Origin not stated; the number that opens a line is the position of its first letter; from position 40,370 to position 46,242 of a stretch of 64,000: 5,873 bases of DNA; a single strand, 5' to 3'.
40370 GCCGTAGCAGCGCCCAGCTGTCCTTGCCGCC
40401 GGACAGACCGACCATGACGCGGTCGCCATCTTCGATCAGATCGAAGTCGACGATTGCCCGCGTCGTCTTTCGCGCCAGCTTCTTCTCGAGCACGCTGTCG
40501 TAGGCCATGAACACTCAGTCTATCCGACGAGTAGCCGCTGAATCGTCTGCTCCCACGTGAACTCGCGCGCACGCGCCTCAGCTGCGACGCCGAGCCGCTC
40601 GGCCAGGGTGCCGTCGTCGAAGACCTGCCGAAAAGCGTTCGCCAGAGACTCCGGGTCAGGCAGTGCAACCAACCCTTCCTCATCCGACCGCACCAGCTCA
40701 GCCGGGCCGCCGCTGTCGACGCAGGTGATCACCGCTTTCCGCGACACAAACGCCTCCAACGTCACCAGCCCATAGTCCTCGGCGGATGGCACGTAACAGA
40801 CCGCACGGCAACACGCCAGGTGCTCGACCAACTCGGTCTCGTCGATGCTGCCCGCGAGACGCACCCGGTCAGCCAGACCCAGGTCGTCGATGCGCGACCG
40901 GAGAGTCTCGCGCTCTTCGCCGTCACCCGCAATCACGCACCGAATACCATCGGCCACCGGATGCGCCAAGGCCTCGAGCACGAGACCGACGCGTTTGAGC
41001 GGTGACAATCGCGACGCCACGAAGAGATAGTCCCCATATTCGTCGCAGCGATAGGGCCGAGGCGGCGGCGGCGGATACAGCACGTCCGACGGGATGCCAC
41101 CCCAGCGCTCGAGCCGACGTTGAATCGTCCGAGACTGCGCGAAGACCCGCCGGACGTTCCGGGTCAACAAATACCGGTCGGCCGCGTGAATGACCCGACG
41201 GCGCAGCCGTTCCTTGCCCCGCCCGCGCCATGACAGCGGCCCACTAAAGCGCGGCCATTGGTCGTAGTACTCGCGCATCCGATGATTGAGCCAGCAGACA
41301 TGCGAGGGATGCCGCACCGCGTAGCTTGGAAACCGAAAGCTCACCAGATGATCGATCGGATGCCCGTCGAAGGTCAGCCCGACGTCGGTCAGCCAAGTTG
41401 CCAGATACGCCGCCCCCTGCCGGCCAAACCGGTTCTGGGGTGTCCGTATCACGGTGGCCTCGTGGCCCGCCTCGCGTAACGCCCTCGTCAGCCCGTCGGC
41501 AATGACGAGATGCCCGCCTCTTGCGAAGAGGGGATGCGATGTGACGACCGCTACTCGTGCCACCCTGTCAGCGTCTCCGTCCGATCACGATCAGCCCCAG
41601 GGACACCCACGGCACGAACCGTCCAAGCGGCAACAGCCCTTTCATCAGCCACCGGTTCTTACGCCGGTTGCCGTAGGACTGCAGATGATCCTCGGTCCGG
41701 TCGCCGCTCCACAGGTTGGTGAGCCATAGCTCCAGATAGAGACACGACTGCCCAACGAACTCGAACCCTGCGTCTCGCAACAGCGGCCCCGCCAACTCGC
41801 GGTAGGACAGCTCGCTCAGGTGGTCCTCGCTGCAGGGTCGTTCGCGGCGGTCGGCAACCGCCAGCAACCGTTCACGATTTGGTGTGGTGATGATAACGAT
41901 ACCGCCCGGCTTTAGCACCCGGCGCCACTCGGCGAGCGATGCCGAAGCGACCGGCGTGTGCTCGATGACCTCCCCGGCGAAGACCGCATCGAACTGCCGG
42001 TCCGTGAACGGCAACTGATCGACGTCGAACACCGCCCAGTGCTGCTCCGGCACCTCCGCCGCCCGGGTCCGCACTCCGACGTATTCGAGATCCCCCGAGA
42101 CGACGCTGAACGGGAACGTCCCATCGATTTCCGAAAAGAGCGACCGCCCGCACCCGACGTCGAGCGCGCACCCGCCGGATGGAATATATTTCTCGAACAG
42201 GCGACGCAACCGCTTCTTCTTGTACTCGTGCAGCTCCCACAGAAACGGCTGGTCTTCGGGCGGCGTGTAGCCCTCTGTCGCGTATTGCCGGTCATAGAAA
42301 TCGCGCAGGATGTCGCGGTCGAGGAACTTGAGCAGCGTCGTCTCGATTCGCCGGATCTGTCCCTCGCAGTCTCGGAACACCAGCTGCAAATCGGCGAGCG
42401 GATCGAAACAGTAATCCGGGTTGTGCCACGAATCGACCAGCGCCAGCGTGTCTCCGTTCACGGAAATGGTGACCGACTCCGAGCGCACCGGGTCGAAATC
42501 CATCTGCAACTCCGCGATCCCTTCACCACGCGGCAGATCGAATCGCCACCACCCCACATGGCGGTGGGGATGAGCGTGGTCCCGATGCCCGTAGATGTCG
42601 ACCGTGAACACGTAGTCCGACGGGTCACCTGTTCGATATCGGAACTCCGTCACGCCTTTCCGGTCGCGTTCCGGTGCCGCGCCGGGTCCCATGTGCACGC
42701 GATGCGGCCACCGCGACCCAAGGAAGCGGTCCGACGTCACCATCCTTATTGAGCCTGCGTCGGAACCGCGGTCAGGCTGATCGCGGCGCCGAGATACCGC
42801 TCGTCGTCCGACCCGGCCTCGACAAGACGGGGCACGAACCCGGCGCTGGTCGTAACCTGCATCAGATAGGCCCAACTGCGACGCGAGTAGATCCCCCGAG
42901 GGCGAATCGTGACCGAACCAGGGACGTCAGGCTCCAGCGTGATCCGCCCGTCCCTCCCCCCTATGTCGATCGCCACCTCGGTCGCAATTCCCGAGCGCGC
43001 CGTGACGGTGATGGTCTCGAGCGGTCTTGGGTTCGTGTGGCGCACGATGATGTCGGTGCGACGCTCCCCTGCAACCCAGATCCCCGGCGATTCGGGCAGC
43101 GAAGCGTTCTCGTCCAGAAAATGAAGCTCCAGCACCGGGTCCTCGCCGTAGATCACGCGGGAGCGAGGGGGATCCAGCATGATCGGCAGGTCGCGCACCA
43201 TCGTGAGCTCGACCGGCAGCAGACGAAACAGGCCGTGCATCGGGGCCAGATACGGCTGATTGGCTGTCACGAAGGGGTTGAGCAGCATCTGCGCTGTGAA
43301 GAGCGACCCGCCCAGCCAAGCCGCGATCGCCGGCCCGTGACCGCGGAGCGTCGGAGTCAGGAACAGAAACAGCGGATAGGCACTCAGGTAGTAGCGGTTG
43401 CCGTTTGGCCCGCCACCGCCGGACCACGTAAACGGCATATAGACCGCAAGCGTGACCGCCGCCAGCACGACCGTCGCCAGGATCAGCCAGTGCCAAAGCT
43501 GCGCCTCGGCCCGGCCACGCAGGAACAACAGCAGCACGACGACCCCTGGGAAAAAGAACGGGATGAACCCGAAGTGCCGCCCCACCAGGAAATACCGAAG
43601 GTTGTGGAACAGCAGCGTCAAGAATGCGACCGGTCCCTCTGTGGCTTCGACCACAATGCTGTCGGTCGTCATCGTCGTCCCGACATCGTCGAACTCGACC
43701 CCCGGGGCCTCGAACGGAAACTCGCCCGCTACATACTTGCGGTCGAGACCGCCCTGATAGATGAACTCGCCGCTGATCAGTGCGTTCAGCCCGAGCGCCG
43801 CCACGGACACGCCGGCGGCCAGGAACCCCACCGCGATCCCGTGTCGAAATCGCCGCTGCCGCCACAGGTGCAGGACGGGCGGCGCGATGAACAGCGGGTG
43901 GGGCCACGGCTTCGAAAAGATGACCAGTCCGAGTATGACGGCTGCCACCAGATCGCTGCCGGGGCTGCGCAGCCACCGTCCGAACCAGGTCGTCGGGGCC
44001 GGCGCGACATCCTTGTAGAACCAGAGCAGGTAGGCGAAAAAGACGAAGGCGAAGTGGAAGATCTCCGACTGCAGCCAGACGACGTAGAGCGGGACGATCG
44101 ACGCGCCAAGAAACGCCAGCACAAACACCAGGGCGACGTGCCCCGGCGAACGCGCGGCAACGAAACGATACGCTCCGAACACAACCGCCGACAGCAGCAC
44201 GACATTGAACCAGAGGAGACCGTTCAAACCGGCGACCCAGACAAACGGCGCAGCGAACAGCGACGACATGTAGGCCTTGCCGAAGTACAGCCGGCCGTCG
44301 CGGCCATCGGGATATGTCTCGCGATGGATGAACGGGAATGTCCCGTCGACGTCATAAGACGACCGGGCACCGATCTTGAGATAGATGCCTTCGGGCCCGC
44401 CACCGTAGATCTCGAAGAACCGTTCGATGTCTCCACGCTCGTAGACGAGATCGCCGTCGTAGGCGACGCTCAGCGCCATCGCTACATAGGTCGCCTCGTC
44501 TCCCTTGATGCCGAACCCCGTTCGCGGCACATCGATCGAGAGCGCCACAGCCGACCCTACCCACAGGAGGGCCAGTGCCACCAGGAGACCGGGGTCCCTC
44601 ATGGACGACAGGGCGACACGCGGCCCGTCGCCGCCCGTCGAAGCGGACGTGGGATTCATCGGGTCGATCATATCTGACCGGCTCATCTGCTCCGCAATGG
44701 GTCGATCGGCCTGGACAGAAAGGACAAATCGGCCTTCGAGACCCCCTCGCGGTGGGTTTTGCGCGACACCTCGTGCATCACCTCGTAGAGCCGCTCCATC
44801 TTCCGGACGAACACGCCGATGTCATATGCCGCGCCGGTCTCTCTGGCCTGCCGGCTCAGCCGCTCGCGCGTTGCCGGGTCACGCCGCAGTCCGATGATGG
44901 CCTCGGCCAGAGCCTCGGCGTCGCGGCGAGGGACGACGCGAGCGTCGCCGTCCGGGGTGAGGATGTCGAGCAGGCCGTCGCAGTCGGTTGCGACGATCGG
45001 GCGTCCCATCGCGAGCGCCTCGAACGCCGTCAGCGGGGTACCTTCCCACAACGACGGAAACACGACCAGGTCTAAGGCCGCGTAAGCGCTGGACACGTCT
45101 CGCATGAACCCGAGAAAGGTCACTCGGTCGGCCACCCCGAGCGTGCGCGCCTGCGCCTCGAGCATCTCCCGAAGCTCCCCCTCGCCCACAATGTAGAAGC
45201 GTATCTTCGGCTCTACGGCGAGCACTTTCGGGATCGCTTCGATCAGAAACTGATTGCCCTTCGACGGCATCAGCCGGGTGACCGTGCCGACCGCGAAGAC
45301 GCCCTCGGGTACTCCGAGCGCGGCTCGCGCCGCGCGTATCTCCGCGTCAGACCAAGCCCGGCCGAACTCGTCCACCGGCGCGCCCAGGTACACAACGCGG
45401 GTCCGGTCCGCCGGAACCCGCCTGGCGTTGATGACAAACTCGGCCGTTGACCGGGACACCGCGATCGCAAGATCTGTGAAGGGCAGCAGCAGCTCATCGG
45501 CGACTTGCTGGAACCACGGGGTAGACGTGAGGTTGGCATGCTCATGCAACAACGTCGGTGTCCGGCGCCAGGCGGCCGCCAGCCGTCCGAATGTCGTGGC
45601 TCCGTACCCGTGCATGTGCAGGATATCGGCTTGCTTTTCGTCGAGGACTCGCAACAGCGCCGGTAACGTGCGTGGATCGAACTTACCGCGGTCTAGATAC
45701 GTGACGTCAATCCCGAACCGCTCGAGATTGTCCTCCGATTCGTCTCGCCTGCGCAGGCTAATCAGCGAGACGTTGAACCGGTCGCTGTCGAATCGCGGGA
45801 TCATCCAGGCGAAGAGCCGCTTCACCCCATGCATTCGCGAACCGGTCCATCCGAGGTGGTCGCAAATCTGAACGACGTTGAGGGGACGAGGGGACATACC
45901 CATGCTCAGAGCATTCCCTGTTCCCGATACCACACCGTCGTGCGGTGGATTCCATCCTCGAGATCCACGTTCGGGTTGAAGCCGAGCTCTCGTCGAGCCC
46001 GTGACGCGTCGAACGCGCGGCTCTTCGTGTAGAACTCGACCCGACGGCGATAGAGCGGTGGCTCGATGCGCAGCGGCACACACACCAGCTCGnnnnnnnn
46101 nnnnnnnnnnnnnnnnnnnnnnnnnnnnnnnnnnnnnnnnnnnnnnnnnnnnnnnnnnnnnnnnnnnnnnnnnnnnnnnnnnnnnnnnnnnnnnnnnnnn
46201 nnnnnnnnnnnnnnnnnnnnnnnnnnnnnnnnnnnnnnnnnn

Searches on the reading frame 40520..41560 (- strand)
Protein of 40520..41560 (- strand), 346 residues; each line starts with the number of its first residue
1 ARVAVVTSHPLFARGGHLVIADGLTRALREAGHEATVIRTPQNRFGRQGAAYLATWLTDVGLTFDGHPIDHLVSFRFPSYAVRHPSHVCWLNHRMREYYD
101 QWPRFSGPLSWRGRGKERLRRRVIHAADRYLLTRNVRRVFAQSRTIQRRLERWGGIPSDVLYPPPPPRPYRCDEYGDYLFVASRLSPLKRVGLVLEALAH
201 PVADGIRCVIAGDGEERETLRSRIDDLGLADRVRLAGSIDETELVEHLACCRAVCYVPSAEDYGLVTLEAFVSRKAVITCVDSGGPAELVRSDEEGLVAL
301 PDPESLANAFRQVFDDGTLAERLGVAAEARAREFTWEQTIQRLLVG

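Call 55: search_protein_families(library=pfam, proteins=[window:40520-41560:-], max_evalue=0.0001)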
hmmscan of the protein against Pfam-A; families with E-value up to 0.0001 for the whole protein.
window:40520-41560:- (346 aa): 2 families
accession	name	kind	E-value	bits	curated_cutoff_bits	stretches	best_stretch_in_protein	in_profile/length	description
PF00534.26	Glycos_transf_1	-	5.2e-26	91.6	26.4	1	177-328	16-170/172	Glycosyl transferases group 1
PF13692.12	Glyco_trans_1_4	-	4.6e-20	72.8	27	1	179-316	4-142/142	Glycosyl transferases group 1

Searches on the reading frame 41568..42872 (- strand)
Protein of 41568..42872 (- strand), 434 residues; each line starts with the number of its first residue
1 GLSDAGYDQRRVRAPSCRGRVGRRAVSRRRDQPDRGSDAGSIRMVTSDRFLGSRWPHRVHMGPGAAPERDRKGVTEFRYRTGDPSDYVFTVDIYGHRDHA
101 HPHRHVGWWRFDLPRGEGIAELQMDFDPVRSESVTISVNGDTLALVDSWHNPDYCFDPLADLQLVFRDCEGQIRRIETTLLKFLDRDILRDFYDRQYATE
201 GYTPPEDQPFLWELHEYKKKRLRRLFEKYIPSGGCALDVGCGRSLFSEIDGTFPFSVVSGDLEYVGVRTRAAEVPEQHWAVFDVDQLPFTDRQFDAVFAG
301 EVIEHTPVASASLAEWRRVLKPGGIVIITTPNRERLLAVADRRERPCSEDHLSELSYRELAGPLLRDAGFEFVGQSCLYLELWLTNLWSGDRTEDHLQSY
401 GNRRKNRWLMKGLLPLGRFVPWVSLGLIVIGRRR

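Call 55: search_protein_families(library=pfam, proteins=[window:41568-42872:-], max_evalue=0.0001)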
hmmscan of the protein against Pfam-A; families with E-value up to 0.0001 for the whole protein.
window:41568-42872:- (434 aa): 5 families
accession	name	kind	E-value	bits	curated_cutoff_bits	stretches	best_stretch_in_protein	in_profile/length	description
PF08241.18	Methyltransf_11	-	3.8e-16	59.9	21.2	1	237-328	1-95/95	Methyltransferase domain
PF13489.12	Methyltransf_23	-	1.5e-13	51.3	27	1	216-373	7-162/164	Methyltransferase domain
PF13649.12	Methyltransf_25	-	4.4e-10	40.6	27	1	237-324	2-97/97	Methyltransferase domain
PF08242.18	Methyltransf_12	-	3.4e-08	34.5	30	1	237-325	1-97/98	Methyltransferase domain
PF13847.12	Methyltransf_31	-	8.8e-08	32.4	27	1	283-338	62-119/145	Methyltransferase domain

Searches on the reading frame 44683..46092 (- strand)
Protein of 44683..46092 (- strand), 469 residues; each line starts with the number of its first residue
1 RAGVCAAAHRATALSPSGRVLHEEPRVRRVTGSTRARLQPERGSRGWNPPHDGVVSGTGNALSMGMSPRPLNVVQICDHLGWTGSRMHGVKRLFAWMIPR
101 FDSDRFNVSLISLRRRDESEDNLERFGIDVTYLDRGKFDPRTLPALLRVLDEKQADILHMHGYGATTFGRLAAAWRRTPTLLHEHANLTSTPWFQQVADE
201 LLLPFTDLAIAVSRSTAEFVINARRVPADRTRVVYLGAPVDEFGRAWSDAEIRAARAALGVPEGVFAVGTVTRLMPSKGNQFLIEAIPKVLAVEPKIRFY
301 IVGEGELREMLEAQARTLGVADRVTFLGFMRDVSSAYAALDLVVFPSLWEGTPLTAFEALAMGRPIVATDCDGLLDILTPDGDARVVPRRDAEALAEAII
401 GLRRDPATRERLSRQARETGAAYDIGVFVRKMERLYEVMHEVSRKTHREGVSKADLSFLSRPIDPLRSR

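Call 55: search_protein_families(library=pfam, proteins=[window:44683-46092:-], max_evalue=0.0001)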
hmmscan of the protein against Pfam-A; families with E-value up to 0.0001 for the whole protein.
window:44683-46092:- (469 aa): 6 families
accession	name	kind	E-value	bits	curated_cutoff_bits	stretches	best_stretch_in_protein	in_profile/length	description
PF13692.12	Glyco_trans_1_4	-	2.9e-36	125.3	27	1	268-404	4-141/142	Glycosyl transferases group 1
PF00534.26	Glycos_transf_1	-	6.6e-35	120.6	26.4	1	254-418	4-171/172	Glycosyl transferases group 1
PF13439.12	Glyco_transf_4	-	1.7e-17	64.4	28.5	1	97-240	11-168/170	Glycosyltransferase Family 4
PF13579.12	Glyco_trans_4_4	-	2.4e-14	54.4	29.7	1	108-237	21-158/158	Glycosyl transferase 4-like domain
PF20706.3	GT4-conflict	-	5.6e-08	32.6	26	1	262-418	194-370/385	Family 4 Glycosyltransferase in conflict systems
PF13524.12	Glyco_trans_1_2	-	6.6e-07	29.8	25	1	282-419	4-128/144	Glycosyl transferase-like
